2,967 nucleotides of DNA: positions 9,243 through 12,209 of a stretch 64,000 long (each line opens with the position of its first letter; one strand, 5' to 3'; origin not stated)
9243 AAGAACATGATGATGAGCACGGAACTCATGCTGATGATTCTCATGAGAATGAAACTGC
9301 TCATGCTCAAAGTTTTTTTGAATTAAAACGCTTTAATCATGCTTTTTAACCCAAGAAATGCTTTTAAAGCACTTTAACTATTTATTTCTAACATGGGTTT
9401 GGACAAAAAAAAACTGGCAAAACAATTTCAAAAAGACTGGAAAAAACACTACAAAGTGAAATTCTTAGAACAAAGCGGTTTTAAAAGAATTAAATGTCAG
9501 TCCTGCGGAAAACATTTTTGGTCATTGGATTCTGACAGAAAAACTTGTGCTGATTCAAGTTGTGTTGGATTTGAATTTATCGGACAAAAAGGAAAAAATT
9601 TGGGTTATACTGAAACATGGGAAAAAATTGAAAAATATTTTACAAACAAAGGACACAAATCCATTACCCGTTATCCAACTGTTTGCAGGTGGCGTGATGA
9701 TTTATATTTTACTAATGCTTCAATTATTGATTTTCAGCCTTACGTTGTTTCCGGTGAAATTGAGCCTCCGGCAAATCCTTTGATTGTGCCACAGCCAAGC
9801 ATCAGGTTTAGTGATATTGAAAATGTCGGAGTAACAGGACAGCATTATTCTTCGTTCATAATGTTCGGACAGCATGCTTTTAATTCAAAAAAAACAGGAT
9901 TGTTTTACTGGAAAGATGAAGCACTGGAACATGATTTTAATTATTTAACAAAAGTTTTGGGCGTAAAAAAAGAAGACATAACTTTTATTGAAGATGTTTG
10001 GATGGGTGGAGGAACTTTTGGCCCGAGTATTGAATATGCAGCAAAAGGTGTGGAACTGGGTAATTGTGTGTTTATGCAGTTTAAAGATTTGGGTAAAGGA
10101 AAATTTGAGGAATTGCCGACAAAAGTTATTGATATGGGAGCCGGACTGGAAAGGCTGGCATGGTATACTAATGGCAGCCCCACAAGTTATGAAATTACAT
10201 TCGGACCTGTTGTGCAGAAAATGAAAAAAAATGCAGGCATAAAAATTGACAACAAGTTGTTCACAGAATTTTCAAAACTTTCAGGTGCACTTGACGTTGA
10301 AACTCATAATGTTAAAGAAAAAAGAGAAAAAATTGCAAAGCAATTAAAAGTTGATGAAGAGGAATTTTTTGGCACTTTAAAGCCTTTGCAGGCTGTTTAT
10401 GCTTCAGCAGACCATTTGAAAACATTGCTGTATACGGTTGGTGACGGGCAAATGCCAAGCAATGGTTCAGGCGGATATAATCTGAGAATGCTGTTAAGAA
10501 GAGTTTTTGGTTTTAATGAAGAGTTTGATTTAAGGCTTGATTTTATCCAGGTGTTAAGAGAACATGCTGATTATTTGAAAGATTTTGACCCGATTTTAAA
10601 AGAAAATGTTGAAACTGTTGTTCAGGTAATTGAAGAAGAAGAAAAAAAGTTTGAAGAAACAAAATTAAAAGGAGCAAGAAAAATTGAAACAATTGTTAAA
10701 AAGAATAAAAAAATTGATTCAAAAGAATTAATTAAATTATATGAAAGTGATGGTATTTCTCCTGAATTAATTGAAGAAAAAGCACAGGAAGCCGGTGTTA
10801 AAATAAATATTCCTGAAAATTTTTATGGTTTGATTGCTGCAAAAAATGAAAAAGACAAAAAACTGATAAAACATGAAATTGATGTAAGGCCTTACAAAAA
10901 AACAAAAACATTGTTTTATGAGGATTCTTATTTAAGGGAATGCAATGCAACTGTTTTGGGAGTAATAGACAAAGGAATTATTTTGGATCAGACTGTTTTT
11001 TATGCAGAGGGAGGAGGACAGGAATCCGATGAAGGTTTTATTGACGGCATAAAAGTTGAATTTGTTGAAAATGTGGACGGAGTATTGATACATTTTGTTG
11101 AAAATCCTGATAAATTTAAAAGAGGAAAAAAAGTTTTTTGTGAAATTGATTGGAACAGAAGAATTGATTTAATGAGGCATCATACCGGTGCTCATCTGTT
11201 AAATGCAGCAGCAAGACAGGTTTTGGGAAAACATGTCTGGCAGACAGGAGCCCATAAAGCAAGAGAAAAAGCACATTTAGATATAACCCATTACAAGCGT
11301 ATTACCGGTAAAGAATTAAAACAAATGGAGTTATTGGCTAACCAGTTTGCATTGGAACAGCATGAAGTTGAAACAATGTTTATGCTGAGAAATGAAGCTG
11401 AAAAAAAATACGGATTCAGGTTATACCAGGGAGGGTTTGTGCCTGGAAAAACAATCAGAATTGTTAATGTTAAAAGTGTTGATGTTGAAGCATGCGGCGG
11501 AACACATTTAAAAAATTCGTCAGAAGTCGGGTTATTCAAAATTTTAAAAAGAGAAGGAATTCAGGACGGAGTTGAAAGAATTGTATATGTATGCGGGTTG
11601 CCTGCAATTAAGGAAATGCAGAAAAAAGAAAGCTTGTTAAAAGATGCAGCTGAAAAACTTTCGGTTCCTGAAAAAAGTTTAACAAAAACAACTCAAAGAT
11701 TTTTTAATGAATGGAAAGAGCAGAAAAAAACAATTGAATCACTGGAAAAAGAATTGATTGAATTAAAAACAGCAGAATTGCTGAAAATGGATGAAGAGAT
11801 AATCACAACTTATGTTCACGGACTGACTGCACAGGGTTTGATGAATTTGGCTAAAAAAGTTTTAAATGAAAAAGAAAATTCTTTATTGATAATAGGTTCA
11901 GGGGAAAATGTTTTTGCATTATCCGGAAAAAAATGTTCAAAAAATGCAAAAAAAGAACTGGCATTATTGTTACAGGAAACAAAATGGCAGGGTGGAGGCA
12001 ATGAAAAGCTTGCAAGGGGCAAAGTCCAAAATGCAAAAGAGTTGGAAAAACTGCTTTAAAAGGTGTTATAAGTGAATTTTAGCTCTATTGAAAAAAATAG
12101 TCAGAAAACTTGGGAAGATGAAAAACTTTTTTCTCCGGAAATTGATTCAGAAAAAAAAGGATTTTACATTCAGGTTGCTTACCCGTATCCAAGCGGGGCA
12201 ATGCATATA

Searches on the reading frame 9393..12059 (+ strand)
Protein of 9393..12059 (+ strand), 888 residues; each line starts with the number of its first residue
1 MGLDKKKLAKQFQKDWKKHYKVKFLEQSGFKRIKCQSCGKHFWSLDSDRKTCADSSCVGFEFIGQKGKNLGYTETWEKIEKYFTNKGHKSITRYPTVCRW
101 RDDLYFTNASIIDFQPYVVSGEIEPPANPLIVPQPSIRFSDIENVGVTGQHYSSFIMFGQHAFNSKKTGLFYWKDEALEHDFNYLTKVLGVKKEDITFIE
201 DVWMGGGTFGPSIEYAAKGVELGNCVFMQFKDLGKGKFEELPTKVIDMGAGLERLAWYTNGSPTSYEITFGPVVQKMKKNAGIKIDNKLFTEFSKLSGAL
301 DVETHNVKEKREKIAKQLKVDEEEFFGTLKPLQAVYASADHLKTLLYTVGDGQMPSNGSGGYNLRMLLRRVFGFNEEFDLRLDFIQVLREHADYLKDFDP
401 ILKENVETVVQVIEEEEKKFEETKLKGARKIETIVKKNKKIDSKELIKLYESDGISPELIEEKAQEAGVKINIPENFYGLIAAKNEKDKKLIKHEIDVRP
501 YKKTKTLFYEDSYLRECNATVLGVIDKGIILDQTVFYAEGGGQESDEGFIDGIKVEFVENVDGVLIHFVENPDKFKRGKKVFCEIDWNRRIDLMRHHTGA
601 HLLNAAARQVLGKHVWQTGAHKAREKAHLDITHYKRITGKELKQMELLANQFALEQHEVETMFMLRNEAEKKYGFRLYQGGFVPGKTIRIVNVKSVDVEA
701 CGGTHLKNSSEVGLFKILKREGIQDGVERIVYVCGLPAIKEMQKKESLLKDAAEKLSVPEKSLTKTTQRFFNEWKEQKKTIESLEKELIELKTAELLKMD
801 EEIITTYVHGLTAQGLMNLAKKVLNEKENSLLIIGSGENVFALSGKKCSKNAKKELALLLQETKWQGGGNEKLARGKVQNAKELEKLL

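Call 34: search_protein_families(library=pfam, proteins=[window:9393-12059:+])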
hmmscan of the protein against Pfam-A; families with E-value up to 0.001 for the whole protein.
window:9393-12059:+ (888 aa): 2 families
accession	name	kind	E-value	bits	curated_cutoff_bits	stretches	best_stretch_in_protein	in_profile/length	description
PF01411.24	tRNA-synt_2c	-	4.9e-96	322.9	30.3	1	81-589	8-552/552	tRNA synthetases class II (A)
PF07973.19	tRNA_SAD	-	1.2e-14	54.4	24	1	688-730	1-43/44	Threonyl and Alanyl tRNA synthetase second additional domain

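Call 44: find_homologous_proteins(query=window:9393-12059:+, max_evalue=1e-150)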
Query window:9393-12059:+ (888 aa): 4559 proteins with E <= 1e-150 among 8000 candidates; the best 120 are listed.
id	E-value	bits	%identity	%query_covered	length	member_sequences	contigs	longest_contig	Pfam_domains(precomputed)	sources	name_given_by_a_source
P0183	0.0e+0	2016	100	100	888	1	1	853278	PF01411.25,PF07973.20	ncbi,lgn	-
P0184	0.0e+0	1410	68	100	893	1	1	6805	PF01411.25,PF07973.20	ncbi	-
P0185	0.0e+0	1208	60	100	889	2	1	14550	PF01411.25,PF07973.20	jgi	-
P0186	0.0e+0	1196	58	100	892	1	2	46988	PF01411.25,PF07973.20,PF02272.25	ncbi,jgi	-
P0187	0.0e+0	1196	58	100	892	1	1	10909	PF01411.25,PF07973.20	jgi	-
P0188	0.0e+0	1196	59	100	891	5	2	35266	PF01411.25,PF07973.20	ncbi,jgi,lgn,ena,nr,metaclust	ncbi:MAG: alanine--tRNA ligase [Candidatus Diapherotrites archaeon CG08_land_8_20_14_0_20_34_12]|nr:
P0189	0.0e+0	1190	58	100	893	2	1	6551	PF01411.25,PF07973.20,PF02272.25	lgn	-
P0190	0.0e+0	1190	59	99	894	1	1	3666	PF01411.25,PF07973.20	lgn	-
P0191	0.0e+0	1178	59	96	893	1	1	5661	PF01411.25,PF07973.20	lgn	-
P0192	0.0e+0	1173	57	100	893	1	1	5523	PF01411.25,PF07973.20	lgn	-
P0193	0.0e+0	1169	57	100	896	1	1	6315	PF01411.25,PF07973.20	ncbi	-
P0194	0.0e+0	1160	56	100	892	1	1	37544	PF01411.25,PF07973.20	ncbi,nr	ncbi:MAG: alanine--tRNA ligase [Candidatus Diapherotrites archaeon]|nr:alanine--tRNA ligase [Candida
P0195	0.0e+0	1154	56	100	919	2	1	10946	PF01411.25,PF07973.20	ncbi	-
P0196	0.0e+0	1153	57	100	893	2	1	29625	PF01411.25,PF07973.20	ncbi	ncbi:MAG: alanine--tRNA ligase [Candidatus Diapherotrites archaeon]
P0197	0.0e+0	1148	56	100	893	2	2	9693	PF01411.25,PF07973.20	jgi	-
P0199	0.0e+0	1133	54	100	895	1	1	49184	PF01411.25,PF07973.20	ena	-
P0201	0.0e+0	1125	54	100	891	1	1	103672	PF01411.25,PF07973.20,PF02272.25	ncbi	ncbi:MAG: alanine--tRNA ligase [Candidatus Diapherotrites archaeon]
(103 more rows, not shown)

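Call 45: find_encoding_contigs(protein=P0184, flank=10000, max_places=3)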
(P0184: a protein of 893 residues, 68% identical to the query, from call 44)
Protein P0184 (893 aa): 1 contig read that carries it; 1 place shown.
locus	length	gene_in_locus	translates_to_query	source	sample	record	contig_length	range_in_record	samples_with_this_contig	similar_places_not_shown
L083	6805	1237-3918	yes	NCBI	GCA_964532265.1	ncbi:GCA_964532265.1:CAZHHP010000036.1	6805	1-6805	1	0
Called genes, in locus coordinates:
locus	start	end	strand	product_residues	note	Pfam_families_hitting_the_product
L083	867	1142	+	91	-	-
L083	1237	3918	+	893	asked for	PF01411:tRNA-synt_2c, PF07973:tRNA_SAD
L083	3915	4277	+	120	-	-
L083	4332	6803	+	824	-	?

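Call 46: find_encoding_contigs(protein=P0185, flank=10000, max_places=3)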
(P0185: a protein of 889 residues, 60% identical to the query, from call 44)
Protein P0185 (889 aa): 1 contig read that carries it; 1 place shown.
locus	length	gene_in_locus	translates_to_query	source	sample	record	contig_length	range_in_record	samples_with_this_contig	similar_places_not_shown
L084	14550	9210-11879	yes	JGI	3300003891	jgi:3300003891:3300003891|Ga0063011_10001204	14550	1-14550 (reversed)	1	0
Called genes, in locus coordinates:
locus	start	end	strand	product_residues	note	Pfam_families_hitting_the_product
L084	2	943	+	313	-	?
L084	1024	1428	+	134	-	-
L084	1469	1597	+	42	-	-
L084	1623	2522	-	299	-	PF01040:UbiA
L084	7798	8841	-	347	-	PF01544:CorA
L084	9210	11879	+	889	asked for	PF01411:tRNA-synt_2c, PF07973:tRNA_SAD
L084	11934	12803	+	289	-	PF00924:MS_channel_2nd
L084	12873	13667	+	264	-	-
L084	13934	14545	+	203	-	-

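Call 47: find_encoding_contigs(protein=P0186, flank=10000, max_places=3)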
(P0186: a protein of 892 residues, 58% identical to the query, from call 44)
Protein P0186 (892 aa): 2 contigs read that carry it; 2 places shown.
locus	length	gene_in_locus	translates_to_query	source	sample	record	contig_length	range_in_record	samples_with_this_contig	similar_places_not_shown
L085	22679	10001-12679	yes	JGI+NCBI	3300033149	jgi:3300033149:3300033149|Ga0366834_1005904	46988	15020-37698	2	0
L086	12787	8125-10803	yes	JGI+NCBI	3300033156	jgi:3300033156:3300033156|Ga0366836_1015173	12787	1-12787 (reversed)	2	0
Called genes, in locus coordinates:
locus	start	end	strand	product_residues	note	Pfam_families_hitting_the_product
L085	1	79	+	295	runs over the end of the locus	PF00892:EamA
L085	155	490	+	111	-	-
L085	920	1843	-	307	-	PF01040:UbiA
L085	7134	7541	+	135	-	PF24839:DUF7718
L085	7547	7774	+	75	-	-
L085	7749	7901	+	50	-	-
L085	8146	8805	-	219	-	-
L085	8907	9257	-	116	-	PF02452:PemK_toxin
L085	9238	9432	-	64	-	PF26688:RHH_12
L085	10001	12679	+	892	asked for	PF01411:tRNA-synt_2c, PF07973:tRNA_SAD, PF02272:DHHA1 (weak)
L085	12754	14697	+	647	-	PF00041:fn3 (faint), PF18370:RGI_lyase (faint)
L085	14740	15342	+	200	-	-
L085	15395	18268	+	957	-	PF00133:tRNA-synt_1, PF01406:tRNA-synt_1e (faint), PF01921:tRNA-synt_1f (faint), PF09334:tRNA-synt_1g, PF13603:tRNA-synt_1_2 (faint), PF09334:tRNA-synt_1g, PF08264:Anticodon_1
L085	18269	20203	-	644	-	PF13328:HD_4, PF01966:HD, PF04607:RelA_SpoT, PF02824:TGS, PF13291:ACT_4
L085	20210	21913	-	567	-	PF03485:Arg_tRNA_synt_N, PF00750:tRNA-synt_1d, PF05746:DALR_1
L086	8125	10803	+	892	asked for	PF01411:tRNA-synt_2c, PF07973:tRNA_SAD, PF02272:DHHA1 (weak)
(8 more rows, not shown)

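Call 52: find_encoding_contigs(protein=P0199, flank=10000, max_places=2)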
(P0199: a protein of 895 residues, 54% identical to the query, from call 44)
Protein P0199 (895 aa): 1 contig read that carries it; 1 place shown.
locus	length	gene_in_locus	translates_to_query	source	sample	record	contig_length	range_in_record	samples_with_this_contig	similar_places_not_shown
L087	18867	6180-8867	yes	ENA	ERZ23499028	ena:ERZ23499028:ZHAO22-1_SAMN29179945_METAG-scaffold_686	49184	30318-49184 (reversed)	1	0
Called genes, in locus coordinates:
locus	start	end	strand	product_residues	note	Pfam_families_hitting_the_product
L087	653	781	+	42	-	-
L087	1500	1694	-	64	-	-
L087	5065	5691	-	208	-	PF01810:LysE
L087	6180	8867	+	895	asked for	PF01411:tRNA-synt_2c, PF07973:tRNA_SAD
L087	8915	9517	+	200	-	-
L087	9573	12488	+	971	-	PF00133:tRNA-synt_1, PF01406:tRNA-synt_1e (faint), PF09334:tRNA-synt_1g, PF08264:Anticodon_1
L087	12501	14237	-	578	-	PF03485:Arg_tRNA_synt_N, PF00750:tRNA-synt_1d, PF05746:DALR_1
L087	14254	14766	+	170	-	PF02643:DUF192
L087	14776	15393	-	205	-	PF01813:ATP-synt_D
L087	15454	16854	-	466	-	PF02874:ATP-synt_ab_N, PF00006:ATP-synt_ab, PF22919:ATP-synt_VA_C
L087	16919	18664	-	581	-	PF02874:ATP-synt_ab_N, PF16886:ATP-synt_ab_Xtn, PF00006:ATP-synt_ab, PF22919:ATP-synt_VA_C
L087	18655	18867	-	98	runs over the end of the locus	PF01990:ATP-synt_F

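Call 53: find_encoding_contigs(protein=P0201, flank=10000, max_places=2)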
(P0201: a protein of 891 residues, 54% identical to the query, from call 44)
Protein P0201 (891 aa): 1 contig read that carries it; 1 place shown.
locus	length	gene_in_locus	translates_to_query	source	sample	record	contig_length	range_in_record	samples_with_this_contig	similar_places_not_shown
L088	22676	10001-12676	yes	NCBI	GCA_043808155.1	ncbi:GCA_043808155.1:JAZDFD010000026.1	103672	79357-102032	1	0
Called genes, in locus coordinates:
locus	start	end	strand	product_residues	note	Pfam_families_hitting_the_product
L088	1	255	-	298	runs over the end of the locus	PF01040:UbiA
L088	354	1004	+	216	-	-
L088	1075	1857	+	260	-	-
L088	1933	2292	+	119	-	-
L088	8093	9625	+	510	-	-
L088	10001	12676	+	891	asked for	PF01411:tRNA-synt_2c, PF07973:tRNA_SAD, PF02272:DHHA1 (weak)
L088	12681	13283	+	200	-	-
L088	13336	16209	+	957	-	PF00133:tRNA-synt_1, PF01406:tRNA-synt_1e (faint), PF09334:tRNA-synt_1g, PF08264:Anticodon_1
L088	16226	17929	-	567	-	PF13328:HD_4, PF01966:HD, PF04607:RelA_SpoT, PF02824:TGS, PF01842:ACT (weak), PF13291:ACT_4, PF22629:ACT_AHAS_ss (weak)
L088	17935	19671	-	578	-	PF03485:Arg_tRNA_synt_N, PF00750:tRNA-synt_1d, PF05746:DALR_1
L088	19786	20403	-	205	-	PF01813:ATP-synt_D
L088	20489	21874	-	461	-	PF02874:ATP-synt_ab_N, PF00006:ATP-synt_ab, PF22919:ATP-synt_VA_C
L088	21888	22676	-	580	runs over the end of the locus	PF02874:ATP-synt_ab_N, PF16886:ATP-synt_ab_Xtn, PF00006:ATP-synt_ab, PF22919:ATP-synt_VA_C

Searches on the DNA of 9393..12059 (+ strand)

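Call 49: search_rna_families(sources=[L083, L084, L085, L086, L081, L080], threshold=gathering)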
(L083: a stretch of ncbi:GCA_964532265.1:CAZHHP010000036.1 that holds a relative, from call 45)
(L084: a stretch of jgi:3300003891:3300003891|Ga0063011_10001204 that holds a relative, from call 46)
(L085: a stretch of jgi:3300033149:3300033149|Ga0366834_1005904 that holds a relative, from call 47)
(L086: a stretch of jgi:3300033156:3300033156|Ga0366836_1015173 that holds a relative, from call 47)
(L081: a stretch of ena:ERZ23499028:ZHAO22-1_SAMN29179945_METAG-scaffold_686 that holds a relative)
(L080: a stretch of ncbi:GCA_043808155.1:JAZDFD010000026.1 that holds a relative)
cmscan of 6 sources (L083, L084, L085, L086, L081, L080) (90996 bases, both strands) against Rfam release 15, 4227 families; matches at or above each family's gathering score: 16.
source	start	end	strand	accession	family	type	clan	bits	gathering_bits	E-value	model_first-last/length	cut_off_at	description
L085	4129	7104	+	RF02540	LSU_rRNA_archaea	Gene; rRNA;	CL00112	2657.1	50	0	1-2987/2987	no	Archaeal large subunit ribosomal RNA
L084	4558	7552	+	RF02540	LSU_rRNA_archaea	Gene; rRNA;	CL00112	2621.4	50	0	1-2987/2987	no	Archaeal large subunit ribosomal RNA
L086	2248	5199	+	RF02540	LSU_rRNA_archaea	Gene; rRNA;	CL00112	2559.7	50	0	1-2987/2987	no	Archaeal large subunit ribosomal RNA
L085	2231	3719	+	RF01959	SSU_rRNA_archaea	Gene; rRNA;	CL00111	1423.7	50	0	1-1478/1478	no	Archaeal small subunit ribosomal RNA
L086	350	1838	+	RF01959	SSU_rRNA_archaea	Gene; rRNA;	CL00111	1423.7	50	0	1-1478/1478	no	Archaeal small subunit ribosomal RNA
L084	2825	4309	+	RF01959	SSU_rRNA_archaea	Gene; rRNA;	CL00111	1382.9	50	0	1-1478/1478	no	Archaeal small subunit ribosomal RNA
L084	8918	9149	+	RF00373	RNaseP_arch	Gene; ribozyme;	CL00002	136.4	84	5.3e-38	1-288/288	no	Archaeal RNase P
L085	9670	9912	+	RF00373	RNaseP_arch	Gene; ribozyme;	CL00002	127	84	4.8e-35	1-288/288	no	Archaeal RNase P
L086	7794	8036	+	RF00373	RNaseP_arch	Gene; ribozyme;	CL00002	127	84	4.8e-35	1-288/288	no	Archaeal RNase P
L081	5463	5535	+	RF00005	tRNA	Gene; tRNA;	CL00001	74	29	3.4e-14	1-71/71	no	tRNA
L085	3841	3913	+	RF00005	tRNA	Gene; tRNA;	CL00001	71.9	29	1.4e-13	1-71/71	no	tRNA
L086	1960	2032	+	RF00005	tRNA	Gene; tRNA;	CL00001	71.9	29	1.4e-13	1-71/71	no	tRNA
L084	4372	4461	+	RF00005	tRNA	Gene; tRNA;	CL00001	66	29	5.4e-12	1-71/71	no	tRNA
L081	632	715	+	RF00005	tRNA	Gene; tRNA;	CL00001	62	29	7e-11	1-71/71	no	tRNA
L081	2447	2530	+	RF00005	tRNA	Gene; tRNA;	CL00001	60.2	29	2.3e-10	1-71/71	no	tRNA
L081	4429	4512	+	RF00005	tRNA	Gene; tRNA;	CL00001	54.7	29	7.4e-09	1-71/71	no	tRNA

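Call 55: search_rna_families(sources=[L087, L088], threshold=gathering)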
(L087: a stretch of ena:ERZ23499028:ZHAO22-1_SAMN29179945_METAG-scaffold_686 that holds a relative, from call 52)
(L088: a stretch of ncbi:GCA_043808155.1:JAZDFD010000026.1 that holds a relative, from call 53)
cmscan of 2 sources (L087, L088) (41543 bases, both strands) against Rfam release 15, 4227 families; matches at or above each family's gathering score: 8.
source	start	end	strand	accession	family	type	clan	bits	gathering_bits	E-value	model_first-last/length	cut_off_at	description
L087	1964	4947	+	RF02540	LSU_rRNA_archaea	Gene; rRNA;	CL00112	2640.7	50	0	1-2987/2987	no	Archaeal large subunit ribosomal RNA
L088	4653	7627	+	RF02540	LSU_rRNA_archaea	Gene; rRNA;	CL00112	2601.3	50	0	1-2987/2987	no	Archaeal large subunit ribosomal RNA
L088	2639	4121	+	RF01959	SSU_rRNA_archaea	Gene; rRNA;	CL00111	1395.3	50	0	1-1478/1478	no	Archaeal small subunit ribosomal RNA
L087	1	1483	+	RF01959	SSU_rRNA_archaea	Gene; rRNA;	CL00111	1381.8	50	0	5-1478/1478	5'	Archaeal small subunit ribosomal RNA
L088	9662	9912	+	RF00373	RNaseP_arch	Gene; ribozyme;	CL00002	123.9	84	2e-34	1-288/288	no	Archaeal RNase P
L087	5751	6053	+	RF00373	RNaseP_arch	Gene; ribozyme;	CL00002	97.5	84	3.9e-26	1-288/288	no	Archaeal RNase P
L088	4286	4358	+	RF00005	tRNA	Gene; tRNA;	CL00001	76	29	4.4e-15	1-71/71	no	tRNA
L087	1578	1650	+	RF00005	tRNA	Gene; tRNA;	CL00001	73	29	3.1e-14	1-71/71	no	tRNA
